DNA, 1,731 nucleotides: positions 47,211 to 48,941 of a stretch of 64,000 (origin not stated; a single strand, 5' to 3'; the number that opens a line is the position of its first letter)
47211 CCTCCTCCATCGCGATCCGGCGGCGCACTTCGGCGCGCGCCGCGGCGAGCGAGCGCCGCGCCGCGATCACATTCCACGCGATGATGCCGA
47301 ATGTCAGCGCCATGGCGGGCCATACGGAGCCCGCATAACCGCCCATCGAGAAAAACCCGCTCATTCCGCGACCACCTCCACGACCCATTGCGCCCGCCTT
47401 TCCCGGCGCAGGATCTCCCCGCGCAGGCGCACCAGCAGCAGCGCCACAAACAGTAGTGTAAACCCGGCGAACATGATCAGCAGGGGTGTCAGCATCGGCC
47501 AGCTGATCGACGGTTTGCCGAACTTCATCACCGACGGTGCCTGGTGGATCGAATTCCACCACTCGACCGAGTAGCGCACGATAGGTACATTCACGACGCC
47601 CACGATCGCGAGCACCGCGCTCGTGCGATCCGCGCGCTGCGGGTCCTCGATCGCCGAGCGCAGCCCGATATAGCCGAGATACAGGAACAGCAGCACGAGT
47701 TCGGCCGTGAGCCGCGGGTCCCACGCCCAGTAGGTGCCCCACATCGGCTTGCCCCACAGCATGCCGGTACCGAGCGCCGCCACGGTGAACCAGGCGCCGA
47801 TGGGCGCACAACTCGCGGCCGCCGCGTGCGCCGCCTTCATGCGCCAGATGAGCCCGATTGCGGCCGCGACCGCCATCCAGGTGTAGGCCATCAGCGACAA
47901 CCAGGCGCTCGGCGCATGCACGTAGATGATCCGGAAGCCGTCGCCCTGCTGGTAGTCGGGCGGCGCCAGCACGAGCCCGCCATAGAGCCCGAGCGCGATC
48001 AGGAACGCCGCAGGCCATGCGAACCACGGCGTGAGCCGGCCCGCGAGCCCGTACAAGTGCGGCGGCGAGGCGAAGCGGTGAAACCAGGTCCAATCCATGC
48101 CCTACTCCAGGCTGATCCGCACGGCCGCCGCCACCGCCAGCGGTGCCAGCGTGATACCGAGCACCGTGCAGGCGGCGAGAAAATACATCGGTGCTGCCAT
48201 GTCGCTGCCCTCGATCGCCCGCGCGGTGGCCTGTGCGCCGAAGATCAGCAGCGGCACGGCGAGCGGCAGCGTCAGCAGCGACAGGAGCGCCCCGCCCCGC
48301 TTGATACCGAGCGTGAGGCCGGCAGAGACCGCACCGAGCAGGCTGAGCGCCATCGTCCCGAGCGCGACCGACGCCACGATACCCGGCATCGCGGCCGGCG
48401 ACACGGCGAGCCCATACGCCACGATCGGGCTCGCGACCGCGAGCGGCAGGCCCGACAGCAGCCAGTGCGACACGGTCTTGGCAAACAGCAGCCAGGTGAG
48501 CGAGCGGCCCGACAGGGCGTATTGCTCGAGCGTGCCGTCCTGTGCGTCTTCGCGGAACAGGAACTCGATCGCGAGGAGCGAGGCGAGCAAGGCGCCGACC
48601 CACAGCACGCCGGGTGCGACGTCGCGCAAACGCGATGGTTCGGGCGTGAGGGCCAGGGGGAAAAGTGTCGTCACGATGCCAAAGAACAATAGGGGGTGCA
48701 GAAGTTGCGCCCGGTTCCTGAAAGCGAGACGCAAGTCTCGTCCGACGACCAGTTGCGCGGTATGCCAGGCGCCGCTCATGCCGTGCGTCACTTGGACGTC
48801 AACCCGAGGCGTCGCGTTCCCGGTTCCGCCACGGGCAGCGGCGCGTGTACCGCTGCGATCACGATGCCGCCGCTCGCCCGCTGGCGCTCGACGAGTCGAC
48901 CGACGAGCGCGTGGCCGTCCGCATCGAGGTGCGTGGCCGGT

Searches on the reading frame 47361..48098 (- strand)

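Call 29: search_protein_families(library=pfam, proteins=[window:47361-48098:-], max_evalue=0.01)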
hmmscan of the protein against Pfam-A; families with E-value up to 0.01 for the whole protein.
window:47361-48098:- (245 aa): 1 family
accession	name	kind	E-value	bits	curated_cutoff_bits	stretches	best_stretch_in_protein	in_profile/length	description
PF01578.25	Cytochrom_C_asm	-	6.7e-35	121.1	29.9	1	30-185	36-212/212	Cytochrome C assembly protein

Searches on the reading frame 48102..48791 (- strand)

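Call 29: search_protein_families(library=pfam, proteins=[window:48102-48791:-], max_evalue=0.01)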
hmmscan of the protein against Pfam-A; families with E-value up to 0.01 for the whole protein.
window:48102-48791:- (229 aa): 2 families
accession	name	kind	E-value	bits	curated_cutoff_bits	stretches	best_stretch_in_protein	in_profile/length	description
PF03379.19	CcmB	-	1.6e-65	221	24.9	1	15-226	4-215/215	CcmB protein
PF12698.13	ABC2_membrane_3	-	0.0014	18.2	31.6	1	62-187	168-293/347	ABC-2 family transporter protein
